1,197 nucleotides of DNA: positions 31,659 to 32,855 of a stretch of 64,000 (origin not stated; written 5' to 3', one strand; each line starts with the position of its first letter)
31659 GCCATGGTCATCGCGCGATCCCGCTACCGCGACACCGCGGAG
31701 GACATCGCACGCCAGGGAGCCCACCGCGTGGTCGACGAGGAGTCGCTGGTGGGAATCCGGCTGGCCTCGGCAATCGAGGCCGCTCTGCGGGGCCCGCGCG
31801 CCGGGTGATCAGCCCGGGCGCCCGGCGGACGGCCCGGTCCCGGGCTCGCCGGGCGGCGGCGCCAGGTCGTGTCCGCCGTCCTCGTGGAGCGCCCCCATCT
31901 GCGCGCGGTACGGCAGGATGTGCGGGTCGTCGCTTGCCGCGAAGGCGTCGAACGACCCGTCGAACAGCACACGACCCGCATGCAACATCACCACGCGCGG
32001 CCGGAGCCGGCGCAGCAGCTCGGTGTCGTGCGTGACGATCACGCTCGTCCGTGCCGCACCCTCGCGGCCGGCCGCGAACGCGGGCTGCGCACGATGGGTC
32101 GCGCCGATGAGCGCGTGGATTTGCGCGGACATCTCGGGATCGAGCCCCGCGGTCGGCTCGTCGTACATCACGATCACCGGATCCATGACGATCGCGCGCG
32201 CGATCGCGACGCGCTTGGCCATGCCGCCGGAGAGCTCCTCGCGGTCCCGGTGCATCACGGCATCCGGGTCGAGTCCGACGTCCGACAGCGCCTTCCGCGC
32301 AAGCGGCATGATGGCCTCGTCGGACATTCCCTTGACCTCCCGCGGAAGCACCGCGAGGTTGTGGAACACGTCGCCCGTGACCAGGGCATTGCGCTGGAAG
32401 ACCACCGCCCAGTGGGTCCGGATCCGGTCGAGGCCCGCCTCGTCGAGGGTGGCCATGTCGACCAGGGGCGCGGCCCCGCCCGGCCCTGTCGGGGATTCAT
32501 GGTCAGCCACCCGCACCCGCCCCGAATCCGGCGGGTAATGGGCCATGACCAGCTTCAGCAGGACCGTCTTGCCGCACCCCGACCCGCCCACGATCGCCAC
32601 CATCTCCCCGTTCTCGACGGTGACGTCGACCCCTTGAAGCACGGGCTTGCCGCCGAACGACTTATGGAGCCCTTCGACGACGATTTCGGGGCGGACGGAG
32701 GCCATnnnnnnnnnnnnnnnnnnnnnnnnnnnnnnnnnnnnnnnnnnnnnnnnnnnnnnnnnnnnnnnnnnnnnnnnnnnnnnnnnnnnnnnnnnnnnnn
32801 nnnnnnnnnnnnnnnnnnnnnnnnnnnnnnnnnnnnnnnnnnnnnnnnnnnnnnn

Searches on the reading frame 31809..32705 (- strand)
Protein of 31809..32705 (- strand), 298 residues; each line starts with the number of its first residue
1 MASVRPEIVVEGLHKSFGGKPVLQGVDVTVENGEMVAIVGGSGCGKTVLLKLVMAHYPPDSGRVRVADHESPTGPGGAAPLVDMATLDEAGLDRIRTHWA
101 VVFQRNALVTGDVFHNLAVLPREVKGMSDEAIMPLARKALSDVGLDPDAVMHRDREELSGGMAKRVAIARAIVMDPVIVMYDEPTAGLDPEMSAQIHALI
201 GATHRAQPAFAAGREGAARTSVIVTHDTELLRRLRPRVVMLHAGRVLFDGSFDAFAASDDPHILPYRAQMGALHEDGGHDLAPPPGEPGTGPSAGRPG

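Call 17: find_encoding_contigs(protein=window:31809-32705:-, flank=4000, max_places=10)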
Protein window:31809-32705:- (298 aa): 3 contigs read that carry it; 2 places shown.
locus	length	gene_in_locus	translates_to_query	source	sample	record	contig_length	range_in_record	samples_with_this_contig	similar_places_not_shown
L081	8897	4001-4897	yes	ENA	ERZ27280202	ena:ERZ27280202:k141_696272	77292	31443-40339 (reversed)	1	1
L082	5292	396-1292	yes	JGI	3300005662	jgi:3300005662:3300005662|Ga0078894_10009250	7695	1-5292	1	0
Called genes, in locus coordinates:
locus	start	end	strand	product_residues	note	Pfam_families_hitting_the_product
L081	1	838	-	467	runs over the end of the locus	PF22725:GFO_IDH_MocA_C3 (faint), PF01408:GFO_IDH_MocA, PF19051:GFO_IDH_MocA_C2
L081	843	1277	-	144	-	PF00160:Pro_isomerase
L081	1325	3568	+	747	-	PF03971:IDH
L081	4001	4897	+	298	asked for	PF00005:ABC_tran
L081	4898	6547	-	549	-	PF00999:Na_H_Exchanger, PF02254:TrkA_N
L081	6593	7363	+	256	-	PF01048:PNP_UDP_1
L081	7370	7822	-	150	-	PF02472:ExbD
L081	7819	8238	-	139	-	PF02472:ExbD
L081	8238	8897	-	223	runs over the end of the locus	PF01618:MotA_ExbB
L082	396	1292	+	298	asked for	PF00005:ABC_tran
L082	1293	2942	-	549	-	PF00999:Na_H_Exchanger, PF02254:TrkA_N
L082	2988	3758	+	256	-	PF01048:PNP_UDP_1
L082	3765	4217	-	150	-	PF02472:ExbD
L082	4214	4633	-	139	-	PF02472:ExbD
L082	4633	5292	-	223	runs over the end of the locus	PF01618:MotA_ExbB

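Call 30: find_homologous_proteins(query=window:31809-32705:-, max_evalue=1e-40)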
Query window:31809-32705:- (298 aa): 1643 proteins with E <= 1e-40 among 8000 candidates; the best 120 are listed.
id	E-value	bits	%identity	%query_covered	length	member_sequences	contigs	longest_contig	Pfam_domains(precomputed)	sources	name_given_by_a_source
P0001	4.5e-186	635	98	100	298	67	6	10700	PF00005.34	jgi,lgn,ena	jgi:phospholipid/cholesterol/gamma-HCH transport system ATP-binding protein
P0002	1.8e-163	561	94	92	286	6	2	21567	PF00005.34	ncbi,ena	-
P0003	1.1e-162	559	93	92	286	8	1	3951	PF00005.34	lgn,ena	-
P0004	1.7e-162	558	93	91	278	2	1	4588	PF00005.34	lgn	-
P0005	5.8e-160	550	88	97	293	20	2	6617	PF00005.34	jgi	jgi:phospholipid/cholesterol/gamma-HCH transport system ATP-binding protein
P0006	2.5e-153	528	86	91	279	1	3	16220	PF00005.34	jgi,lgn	-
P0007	7.0e-147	507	81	92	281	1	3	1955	PF00005.34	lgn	-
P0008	4.5e-146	504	82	93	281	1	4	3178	PF00005.34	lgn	-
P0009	1.9e-145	502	81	92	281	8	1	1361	PF00005.34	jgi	jgi:phospholipid/cholesterol/gamma-HCH transport system ATP-binding protein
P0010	4.1e-145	501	82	92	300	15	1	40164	PF00005.34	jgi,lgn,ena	-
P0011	1.2e-141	490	79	92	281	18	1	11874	PF00005.34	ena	-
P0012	2.2e-141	489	80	91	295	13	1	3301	PF00005.34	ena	-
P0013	9.9e-141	487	79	92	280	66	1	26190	PF00005.34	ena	-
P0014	1.3e-140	486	79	92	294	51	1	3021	PF00005.34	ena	-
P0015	6.8e-139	481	79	92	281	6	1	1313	PF00005.34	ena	-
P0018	4.3e-135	468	78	92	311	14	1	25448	PF00005.34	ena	-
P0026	1.7e-131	456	73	93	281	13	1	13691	PF00005.34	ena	-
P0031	1.2e-126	440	72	91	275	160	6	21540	PF00005.34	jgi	jgi:phospholipid/cholesterol/gamma-HCH transport system ATP-binding protein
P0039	6.9e-123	428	72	91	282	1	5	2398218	PF00005.34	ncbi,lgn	ncbi:MAG: ATP-binding cassette domain-containing protein [Phycisphaerales bacterium]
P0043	9.7e-120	418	68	92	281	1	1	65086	PF00005.34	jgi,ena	jgi:phospholipid/cholesterol/gamma-HCH transport system ATP-binding protein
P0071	2.5e-117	410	68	90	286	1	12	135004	PF00005.34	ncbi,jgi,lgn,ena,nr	ncbi:MAG: ATP-binding cassette domain-containing protein [Phycisphaerae bacterium]|nr:ATP-binding ca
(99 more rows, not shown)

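Call 31: search_protein_families(library=ncbifam, proteins=[window:31809-32705:-])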
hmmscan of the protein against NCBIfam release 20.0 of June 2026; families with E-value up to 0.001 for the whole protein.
window:31809-32705:- (298 aa): 183 families (the best 25 are shown)
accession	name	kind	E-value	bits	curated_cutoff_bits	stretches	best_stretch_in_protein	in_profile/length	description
NF008428.0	PRK11264.1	equivalog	5e-39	134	406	1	8-257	4-233/250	L-cystine ABC transporter ATP-binding protein TcyN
TIGR02673.1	FtsE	equivalog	1.1e-35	123.3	264.85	1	13-245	7-214/214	cell division ATP-binding protein FtsE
TIGR04521.1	ECF_ATPase_2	equivalog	1.8e-34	119.1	330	1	21-253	19-230/279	energy-coupling factor transporter ATPase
NF008338.0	PRK11124.1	equivalog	5.3e-34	117.8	369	1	8-258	3-231/242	arginine ABC transporter ATP-binding protein ArtP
TIGR03005.1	ectoine_ehuA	equivalog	1.2e-31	109.8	345.4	1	11-253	4-232/252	ectoine/hydroxyectoine ABC transporter ATP-binding protein EhuA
TIGR02315.1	ABC_phnC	equivalog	2.7e-31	108.8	266.1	1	8-256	2-234/243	phosphonate ABC transporter ATP-binding protein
TIGR02982.1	heterocyst_DevA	subfamily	3e-31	108.7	295.8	1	20-246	18-219/220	ABC exporter ATP-binding subunit, DevA family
NF007908.0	PRK10619.1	equivalog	3.5e-31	108.3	466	1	9-254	7-238/257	histidine ABC transporter ATP-binding protein HisP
TIGR02857.1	CydD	equivalog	1e-30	107.2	435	1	7-235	321-524/529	thiol reductant ABC exporter subunit CydD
NF007027.0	PRK09493.1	equivalog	2.7e-30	105.5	379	1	12-255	6-223/240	glutamine ABC transporter ATP-binding protein GlnQ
TIGR03375.1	type_I_sec_LssB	subfamily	7.2e-30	103.9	693.1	1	20-254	480-687/696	type I secretion system permease/ATPase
NF006987.0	PRK09452.1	equivalog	2e-29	102.4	482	1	6-251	16-231/378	spermidine/putrescine ABC transporter ATP-binding protein PotA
TIGR03608.1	L_ocin_972_ABC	subfamily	1.7e-28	99.5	254.85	1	11-234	2-200/206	putative bacteriocin export ABC transporter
NF010155.0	PRK13634.1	equivalog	4.7e-28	98.3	413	1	22-253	22-231/290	energy-coupling factor ABC transporter ATP-binding protein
TIGR03258.1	PhnT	equivalog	3e-27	95.6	499.15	1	8-251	9-223/359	2-aminoethylphosphonate ABC transport system ATP-binding subunit PhnT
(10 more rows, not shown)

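Call 32: find_encoding_contigs(protein=P0002, flank=2500, max_places=3)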
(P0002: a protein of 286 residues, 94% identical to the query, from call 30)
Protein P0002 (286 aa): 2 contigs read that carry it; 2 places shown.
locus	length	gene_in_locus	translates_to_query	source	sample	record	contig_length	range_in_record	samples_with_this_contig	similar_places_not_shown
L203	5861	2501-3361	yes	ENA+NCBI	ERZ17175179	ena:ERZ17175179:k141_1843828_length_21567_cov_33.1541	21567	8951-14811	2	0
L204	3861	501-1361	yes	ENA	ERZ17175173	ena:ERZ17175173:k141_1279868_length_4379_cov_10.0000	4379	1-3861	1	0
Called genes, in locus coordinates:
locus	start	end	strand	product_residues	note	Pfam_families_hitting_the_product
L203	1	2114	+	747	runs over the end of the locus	PF03971:IDH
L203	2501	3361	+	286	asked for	PF00005:ABC_tran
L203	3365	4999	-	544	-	PF00999:Na_H_Exchanger, PF02254:TrkA_N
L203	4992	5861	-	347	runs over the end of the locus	PF00389:2-Hacid_dh, PF02826:2-Hacid_dh_C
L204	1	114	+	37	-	?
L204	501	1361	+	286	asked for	PF00005:ABC_tran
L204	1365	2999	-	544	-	PF00999:Na_H_Exchanger, PF02254:TrkA_N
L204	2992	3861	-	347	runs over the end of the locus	PF00389:2-Hacid_dh, PF02826:2-Hacid_dh_C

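Call 33: find_encoding_contigs(protein=P0006, flank=2500, max_places=3)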
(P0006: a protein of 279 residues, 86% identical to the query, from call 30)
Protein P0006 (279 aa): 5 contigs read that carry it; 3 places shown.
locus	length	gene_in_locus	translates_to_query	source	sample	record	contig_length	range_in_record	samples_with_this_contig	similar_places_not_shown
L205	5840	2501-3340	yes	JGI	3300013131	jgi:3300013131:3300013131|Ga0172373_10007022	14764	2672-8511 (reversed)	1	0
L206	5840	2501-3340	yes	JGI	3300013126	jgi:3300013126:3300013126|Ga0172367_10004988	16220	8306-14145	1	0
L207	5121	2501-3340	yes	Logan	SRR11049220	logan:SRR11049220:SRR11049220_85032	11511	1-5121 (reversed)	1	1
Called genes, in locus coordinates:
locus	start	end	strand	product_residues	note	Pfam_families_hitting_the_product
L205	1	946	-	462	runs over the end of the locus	PF01408:GFO_IDH_MocA, PF19051:GFO_IDH_MocA_C2 (weak)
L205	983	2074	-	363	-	PF01370:Epimerase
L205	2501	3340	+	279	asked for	PF00005:ABC_tran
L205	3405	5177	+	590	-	PF00999:Na_H_Exchanger, PF02254:TrkA_N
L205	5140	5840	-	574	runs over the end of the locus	PF00999:Na_H_Exchanger, PF02254:TrkA_N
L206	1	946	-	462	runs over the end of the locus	PF01408:GFO_IDH_MocA, PF19051:GFO_IDH_MocA_C2 (weak)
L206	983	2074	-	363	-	PF01370:Epimerase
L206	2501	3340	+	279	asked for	PF00005:ABC_tran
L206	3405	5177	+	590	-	PF00999:Na_H_Exchanger, PF02254:TrkA_N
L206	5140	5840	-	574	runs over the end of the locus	PF00999:Na_H_Exchanger, PF02254:TrkA_N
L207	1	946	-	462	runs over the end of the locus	PF01408:GFO_IDH_MocA, PF19051:GFO_IDH_MocA_C2 (weak)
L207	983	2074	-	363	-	PF01370:Epimerase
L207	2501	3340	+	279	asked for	PF00005:ABC_tran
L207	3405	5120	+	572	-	?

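Call 34: find_encoding_contigs(protein=P0010, flank=2500, max_places=3)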
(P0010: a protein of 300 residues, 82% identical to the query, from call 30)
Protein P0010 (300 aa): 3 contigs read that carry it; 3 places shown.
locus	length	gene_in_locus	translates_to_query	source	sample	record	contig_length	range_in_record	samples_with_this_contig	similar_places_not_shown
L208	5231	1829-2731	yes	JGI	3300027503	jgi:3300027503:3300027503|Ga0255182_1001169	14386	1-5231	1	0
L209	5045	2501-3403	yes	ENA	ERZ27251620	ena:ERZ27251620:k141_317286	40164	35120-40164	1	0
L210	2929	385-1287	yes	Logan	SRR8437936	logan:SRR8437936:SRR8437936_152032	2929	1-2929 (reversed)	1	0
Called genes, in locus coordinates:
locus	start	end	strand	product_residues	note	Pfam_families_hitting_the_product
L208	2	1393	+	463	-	?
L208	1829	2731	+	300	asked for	PF00005:ABC_tran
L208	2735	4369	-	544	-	PF00999:Na_H_Exchanger, PF02254:TrkA_N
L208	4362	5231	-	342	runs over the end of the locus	PF00389:2-Hacid_dh, PF02826:2-Hacid_dh_C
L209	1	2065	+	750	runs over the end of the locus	PF03971:IDH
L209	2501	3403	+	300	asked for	PF00005:ABC_tran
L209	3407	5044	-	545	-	?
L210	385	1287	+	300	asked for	PF00005:ABC_tran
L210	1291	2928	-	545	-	?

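Call 35: find_encoding_contigs(protein=P0013, flank=2500, max_places=3)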
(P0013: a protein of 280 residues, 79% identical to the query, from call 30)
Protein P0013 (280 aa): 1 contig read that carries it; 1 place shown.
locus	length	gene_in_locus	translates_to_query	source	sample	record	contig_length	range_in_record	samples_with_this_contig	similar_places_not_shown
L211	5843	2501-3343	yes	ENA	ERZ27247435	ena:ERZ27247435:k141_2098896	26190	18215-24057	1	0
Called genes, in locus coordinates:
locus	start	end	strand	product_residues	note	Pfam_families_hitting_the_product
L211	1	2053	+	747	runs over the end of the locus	PF03971:IDH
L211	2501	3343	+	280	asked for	PF00005:ABC_tran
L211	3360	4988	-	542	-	PF00999:Na_H_Exchanger, PF02254:TrkA_N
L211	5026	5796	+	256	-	PF01048:PNP_UDP_1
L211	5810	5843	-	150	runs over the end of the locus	PF02472:ExbD (weak)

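Call 36: find_encoding_contigs(protein=P0018, flank=2500, max_places=3)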
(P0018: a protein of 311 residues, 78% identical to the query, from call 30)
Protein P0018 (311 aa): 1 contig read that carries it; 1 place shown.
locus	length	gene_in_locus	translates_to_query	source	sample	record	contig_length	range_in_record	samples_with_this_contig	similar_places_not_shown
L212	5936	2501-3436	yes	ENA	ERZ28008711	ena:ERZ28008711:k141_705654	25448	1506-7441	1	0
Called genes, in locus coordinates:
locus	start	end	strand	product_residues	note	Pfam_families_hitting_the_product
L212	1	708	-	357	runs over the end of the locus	PF01135:PCMT (weak), PF13489:Methyltransf_23, PF01209:Ubie_methyltran, PF13847:Methyltransf_31, PF08241:Methyltransf_11, PF08242:Methyltransf_12, PF13649:Methyltransf_25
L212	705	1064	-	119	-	PF01022:HTH_5 (weak), PF12840:HTH_20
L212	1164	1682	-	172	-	PF00583:Acetyltransf_1, PF13673:Acetyltransf_10, PF13508:Acetyltransf_7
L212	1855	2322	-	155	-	-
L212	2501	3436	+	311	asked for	PF00005:ABC_tran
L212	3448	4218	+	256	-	PF01048:PNP_UDP_1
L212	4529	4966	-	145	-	PF02472:ExbD (weak)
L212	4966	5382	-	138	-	PF02472:ExbD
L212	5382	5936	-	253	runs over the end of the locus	PF01618:MotA_ExbB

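Call 37: find_encoding_contigs(protein=P0031, flank=2500, max_places=3)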
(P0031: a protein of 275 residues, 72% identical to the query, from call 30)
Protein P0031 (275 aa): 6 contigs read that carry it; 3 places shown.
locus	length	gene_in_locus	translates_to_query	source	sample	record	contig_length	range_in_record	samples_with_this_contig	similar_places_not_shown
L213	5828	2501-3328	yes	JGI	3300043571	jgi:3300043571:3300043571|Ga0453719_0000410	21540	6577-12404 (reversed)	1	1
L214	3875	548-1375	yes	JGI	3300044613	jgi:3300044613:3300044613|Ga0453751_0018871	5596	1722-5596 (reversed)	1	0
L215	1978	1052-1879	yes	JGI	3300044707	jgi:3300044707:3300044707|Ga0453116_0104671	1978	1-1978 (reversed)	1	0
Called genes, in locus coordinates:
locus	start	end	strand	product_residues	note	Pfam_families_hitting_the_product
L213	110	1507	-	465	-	PF01408:GFO_IDH_MocA, PF19051:GFO_IDH_MocA_C2 (weak)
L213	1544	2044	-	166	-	PF00583:Acetyltransf_1, PF13673:Acetyltransf_10 (weak), PF13508:Acetyltransf_7 (weak)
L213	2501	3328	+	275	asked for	PF00005:ABC_tran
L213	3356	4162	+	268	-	PF01048:PNP_UDP_1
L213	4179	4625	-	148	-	PF02472:ExbD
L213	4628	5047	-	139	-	PF02472:ExbD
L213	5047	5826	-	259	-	PF01618:MotA_ExbB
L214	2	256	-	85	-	?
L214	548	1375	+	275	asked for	PF00005:ABC_tran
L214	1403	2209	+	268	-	PF01048:PNP_UDP_1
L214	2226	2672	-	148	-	PF02472:ExbD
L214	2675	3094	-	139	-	PF02472:ExbD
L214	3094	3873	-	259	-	PF01618:MotA_ExbB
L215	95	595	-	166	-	PF00583:Acetyltransf_1, PF13673:Acetyltransf_10 (weak), PF13508:Acetyltransf_7 (weak)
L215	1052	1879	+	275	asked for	PF00005:ABC_tran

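Call 38: find_encoding_contigs(protein=P0039, flank=2500, max_places=3)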
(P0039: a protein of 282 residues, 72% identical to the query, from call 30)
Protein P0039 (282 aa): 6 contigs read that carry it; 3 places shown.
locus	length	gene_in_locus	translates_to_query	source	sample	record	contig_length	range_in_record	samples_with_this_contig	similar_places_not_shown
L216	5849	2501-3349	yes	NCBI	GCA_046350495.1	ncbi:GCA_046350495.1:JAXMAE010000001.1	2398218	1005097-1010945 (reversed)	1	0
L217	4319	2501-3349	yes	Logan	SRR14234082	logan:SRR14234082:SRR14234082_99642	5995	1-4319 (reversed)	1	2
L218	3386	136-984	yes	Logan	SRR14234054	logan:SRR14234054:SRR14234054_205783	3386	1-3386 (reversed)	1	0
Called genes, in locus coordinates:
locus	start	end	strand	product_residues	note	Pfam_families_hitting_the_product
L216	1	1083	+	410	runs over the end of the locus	PF01436:NHL (faint)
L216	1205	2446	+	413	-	-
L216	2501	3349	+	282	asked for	PF00005:ABC_tran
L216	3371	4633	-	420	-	PF00109:ketoacyl-synt, PF02801:Ketoacyl-synt_C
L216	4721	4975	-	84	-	PF23297:ACP_SdgA_C (weak), PF00550:PP-binding, PF14573:PP-binding_2 (weak)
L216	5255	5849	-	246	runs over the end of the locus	PF00106:adh_short, PF01370:Epimerase (weak), PF08659:KR, PF13561:adh_short_C2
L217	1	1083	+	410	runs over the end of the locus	PF01436:NHL (faint)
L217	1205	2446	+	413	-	-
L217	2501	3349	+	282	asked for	PF00005:ABC_tran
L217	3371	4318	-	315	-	?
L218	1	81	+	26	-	?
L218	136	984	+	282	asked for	PF00005:ABC_tran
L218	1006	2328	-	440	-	PF00109:ketoacyl-synt, PF02801:Ketoacyl-synt_C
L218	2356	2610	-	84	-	PF23297:ACP_SdgA_C (weak), PF00550:PP-binding, PF14573:PP-binding_2 (weak)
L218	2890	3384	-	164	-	?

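Call 39: find_encoding_contigs(protein=P0071, flank=2500, max_places=4)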
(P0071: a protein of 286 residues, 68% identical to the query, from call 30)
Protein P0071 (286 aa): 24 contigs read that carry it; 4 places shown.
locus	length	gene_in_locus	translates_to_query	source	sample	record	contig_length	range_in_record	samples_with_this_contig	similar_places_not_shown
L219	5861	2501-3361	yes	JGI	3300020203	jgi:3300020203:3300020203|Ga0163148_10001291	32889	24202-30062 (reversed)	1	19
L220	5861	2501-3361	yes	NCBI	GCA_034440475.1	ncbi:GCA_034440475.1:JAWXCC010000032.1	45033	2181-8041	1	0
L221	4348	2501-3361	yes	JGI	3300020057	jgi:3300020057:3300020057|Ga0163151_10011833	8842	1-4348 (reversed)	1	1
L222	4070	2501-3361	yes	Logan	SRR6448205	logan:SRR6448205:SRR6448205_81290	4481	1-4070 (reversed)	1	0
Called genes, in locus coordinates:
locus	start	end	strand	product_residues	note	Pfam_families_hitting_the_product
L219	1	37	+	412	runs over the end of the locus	-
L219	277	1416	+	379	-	-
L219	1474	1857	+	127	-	-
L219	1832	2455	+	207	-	PF08338:DUF1731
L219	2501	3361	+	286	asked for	PF00005:ABC_tran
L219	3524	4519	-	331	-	PF00933:Glyco_hydro_3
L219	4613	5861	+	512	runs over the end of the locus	PF01551:Peptidase_M23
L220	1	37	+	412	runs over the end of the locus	-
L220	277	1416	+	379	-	-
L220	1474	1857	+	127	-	-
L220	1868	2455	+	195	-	PF08338:DUF1731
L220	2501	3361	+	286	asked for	PF00005:ABC_tran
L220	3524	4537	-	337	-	PF00933:Glyco_hydro_3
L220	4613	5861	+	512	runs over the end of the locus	PF01551:Peptidase_M23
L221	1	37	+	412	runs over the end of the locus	-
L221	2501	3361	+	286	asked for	PF00005:ABC_tran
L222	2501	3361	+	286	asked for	PF00005:ABC_tran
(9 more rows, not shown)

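Call 73: find_encoding_contigs(protein=P0026, flank=2500, max_places=2)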
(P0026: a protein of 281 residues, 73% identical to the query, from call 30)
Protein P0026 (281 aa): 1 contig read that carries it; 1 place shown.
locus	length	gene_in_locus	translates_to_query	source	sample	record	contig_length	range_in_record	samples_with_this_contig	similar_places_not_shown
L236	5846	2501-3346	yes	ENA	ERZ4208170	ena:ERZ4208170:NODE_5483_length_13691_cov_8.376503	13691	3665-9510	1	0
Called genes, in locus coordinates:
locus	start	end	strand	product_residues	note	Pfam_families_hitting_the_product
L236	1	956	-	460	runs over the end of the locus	PF01408:GFO_IDH_MocA, PF19051:GFO_IDH_MocA_C2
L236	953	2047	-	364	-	PF01370:Epimerase, PF05368:NmrA (faint)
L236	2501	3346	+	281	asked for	PF00005:ABC_tran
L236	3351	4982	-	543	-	PF00999:Na_H_Exchanger, PF02254:TrkA_N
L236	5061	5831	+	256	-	PF01048:PNP_UDP_1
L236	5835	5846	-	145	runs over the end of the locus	PF02472:ExbD (weak)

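Call 74: find_encoding_contigs(protein=P0043, flank=2500, max_places=2)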
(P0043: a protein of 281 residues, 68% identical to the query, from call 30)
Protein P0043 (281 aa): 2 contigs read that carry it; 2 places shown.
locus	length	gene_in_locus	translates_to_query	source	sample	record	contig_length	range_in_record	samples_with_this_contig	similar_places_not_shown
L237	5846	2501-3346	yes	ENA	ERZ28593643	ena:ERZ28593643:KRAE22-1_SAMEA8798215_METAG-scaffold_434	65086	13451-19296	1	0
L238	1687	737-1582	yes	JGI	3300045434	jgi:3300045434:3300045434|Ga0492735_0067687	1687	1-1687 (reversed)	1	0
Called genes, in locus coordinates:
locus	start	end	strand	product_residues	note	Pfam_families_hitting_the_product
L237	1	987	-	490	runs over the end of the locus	PF00939:Na_sulph_symp, PF03600:CitMHS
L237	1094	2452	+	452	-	PF13000:Acatn, PF07690:MFS_1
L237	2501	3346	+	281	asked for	PF00005:ABC_tran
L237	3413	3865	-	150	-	PF03724:META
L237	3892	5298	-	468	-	PF00206:Lyase_1, PF10415:FumaraseC_C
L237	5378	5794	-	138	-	PF07876:Dabb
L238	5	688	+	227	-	PF07690:MFS_1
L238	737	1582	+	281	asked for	PF00005:ABC_tran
